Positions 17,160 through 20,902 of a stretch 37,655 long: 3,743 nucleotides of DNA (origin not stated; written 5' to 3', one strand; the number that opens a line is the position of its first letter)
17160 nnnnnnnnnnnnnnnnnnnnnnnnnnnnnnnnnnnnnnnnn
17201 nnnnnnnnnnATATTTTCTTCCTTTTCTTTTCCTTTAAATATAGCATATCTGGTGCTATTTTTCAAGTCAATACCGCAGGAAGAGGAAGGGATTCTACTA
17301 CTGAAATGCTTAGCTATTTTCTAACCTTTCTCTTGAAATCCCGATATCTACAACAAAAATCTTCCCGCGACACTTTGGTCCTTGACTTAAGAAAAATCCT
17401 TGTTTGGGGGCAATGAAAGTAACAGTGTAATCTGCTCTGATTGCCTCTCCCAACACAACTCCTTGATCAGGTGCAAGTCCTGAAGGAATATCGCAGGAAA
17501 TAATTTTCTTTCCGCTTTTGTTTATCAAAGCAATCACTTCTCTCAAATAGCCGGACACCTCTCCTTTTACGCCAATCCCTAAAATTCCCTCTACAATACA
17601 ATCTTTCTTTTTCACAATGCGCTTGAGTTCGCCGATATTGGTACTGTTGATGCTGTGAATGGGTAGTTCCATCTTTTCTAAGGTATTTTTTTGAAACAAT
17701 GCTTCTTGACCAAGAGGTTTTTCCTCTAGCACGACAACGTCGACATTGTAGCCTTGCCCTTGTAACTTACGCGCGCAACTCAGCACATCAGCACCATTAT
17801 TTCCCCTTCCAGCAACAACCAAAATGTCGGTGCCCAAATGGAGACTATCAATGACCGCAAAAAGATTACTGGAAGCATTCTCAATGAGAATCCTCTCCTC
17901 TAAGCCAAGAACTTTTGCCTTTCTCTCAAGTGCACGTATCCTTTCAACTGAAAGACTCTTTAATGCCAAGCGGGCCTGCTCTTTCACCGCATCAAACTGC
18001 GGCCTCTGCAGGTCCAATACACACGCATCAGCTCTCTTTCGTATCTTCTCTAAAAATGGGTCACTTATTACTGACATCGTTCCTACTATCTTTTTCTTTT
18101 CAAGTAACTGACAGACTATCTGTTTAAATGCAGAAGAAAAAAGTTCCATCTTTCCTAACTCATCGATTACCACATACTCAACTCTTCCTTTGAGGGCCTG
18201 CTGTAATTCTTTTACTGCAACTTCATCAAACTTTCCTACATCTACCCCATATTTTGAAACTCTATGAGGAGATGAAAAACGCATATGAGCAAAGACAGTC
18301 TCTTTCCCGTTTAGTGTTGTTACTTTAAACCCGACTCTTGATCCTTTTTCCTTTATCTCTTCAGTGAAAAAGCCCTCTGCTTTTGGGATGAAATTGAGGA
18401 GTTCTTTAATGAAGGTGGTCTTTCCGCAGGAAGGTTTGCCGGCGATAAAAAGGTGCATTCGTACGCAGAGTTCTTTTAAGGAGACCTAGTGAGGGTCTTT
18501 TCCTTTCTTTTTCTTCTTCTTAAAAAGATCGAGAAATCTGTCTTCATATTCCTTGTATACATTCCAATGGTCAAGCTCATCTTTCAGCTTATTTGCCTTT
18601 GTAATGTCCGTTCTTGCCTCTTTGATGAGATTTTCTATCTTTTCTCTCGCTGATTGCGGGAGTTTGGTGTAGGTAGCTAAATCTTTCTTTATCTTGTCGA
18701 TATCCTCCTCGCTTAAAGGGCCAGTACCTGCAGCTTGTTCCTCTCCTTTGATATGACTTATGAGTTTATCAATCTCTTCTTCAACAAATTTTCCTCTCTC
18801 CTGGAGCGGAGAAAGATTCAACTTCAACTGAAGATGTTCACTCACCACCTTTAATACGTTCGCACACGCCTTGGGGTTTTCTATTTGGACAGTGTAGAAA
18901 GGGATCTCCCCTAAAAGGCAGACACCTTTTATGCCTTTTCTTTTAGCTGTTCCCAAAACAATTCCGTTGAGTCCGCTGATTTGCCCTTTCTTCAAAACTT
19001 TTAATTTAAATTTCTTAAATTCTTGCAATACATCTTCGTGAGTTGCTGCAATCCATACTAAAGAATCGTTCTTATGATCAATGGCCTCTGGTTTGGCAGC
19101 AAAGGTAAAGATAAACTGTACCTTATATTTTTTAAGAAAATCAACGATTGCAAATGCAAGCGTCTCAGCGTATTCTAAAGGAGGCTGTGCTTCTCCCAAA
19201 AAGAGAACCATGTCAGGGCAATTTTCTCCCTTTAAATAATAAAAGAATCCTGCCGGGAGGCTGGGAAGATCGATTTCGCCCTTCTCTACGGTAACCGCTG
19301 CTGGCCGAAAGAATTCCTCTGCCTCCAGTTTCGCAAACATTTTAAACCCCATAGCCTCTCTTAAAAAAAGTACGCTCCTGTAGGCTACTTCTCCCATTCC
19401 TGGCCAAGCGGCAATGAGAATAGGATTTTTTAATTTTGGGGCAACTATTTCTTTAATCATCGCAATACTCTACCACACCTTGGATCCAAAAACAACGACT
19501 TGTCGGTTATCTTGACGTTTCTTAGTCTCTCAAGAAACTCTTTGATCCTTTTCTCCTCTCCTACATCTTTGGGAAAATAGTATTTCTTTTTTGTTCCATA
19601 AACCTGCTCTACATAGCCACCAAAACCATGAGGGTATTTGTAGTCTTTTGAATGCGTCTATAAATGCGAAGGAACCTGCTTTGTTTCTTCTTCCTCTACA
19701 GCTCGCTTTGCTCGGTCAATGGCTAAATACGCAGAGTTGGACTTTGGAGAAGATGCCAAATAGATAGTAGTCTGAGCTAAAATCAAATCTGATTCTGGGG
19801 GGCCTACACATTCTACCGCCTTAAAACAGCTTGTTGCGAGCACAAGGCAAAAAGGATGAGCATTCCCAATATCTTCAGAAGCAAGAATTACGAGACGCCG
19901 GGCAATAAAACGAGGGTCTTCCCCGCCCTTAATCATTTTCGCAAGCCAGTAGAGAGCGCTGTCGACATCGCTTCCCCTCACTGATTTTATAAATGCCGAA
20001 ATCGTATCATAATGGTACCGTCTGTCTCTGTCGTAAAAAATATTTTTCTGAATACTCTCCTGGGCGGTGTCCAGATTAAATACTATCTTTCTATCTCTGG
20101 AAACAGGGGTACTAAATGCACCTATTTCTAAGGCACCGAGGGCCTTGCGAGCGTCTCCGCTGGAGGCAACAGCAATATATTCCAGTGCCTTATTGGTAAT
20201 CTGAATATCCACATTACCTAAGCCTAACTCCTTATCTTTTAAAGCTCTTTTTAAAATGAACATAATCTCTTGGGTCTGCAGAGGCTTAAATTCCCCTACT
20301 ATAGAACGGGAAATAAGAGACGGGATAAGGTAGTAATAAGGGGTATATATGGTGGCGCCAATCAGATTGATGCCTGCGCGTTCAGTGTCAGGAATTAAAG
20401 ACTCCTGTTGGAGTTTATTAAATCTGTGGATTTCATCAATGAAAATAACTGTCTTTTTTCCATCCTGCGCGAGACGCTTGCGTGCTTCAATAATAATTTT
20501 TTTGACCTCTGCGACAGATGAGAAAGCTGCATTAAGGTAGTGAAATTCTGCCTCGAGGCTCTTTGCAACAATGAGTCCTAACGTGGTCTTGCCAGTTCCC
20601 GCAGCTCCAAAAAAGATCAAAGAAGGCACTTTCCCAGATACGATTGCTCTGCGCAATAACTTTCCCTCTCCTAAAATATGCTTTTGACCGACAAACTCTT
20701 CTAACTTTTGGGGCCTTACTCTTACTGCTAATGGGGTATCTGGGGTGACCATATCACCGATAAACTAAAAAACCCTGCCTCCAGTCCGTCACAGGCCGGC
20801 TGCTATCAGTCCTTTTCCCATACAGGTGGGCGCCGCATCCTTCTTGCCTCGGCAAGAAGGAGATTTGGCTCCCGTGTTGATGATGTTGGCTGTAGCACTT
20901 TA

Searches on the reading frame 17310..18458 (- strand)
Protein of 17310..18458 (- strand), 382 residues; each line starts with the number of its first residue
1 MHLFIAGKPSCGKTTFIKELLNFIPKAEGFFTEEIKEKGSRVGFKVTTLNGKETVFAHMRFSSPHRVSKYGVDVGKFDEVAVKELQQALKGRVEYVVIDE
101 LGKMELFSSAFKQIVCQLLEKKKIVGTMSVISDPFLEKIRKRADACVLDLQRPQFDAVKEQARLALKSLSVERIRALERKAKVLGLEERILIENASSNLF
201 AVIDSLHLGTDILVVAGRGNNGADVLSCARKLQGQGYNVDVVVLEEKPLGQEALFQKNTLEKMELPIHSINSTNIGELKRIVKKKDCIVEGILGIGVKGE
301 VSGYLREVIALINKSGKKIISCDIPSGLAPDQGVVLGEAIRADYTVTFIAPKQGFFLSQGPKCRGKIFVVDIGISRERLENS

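Call 11: search_protein_families(library=pfam, proteins=[window:17310-18458:-], max_evalue=0.001)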
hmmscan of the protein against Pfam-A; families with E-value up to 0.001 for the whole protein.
window:17310-18458:- (382 aa): 2 families
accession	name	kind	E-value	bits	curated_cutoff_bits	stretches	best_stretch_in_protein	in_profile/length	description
PF03853.21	YjeF_N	-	3e-40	138.4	24.9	1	190-354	3-169/169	YjeF-related protein N-terminus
PF03266.21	NTPase_1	-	4.2e-35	121.5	23.9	1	2-160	1-165/168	NTPase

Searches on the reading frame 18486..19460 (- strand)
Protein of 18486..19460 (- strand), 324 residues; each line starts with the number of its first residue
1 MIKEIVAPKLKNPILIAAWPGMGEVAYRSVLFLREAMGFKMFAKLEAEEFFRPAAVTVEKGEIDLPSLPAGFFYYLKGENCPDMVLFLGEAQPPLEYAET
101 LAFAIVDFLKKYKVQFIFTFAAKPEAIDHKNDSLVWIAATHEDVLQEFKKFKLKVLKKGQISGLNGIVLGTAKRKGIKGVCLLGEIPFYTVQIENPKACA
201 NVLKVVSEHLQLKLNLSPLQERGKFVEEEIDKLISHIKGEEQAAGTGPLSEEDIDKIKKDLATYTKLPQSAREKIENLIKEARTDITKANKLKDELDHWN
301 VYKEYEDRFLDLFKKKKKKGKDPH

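Call 11: search_protein_families(library=pfam, proteins=[window:18486-19460:-], max_evalue=0.001)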
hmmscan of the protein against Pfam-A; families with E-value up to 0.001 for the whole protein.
window:18486-19460:- (324 aa): 1 family
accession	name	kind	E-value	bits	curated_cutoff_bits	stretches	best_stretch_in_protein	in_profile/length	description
PF09754.15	PAC2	-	8.2e-33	114.5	25.8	1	15-233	1-214/215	PAC2 family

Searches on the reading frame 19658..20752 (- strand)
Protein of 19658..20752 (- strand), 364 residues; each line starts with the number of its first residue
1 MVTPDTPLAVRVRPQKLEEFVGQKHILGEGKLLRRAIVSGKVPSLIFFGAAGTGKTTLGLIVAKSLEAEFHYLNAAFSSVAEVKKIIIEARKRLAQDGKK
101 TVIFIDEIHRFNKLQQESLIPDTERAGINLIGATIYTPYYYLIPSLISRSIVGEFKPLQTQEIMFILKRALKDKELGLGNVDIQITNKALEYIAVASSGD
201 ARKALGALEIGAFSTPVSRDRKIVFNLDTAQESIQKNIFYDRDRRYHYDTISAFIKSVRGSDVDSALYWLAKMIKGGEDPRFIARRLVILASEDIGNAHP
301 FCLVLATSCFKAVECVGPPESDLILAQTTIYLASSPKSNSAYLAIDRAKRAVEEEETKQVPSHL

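Call 11: search_protein_families(library=pfam, proteins=[window:19658-20752:-], max_evalue=0.001)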
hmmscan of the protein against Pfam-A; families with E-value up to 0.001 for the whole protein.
window:19658-20752:- (364 aa): 7 families
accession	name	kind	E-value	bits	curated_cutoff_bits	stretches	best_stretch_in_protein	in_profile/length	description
PF12002.13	MgsA_C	-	4.2e-45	154.1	27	1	260-364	1-105/167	MgsA AAA+ ATPase C terminal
PF16193.11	AAA_assoc_2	-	7.7e-21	74.6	34.3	1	180-259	2-81/81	AAA C-terminal domain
PF05496.18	RuvB_N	-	4.8e-13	49.6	27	1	12-130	1-115/159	Holliday junction DNA helicase RuvB P-loop domain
PF00004.35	AAA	-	1.9e-10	41.8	21.2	1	45-117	1-75/131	ATPase family associated with various cellular activities (AAA)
PF13173.12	AAA_14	-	1.2e-06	28.9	27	1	45-116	5-79/129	AAA domain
PF13191.12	AAA_16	-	0.00011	23.2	32.6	0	35-79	17-62/167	AAA ATPase domain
PF07728.20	AAA_5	-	0.0006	20.3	22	0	45-121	2-88/139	AAA domain (dynein-related subfamily)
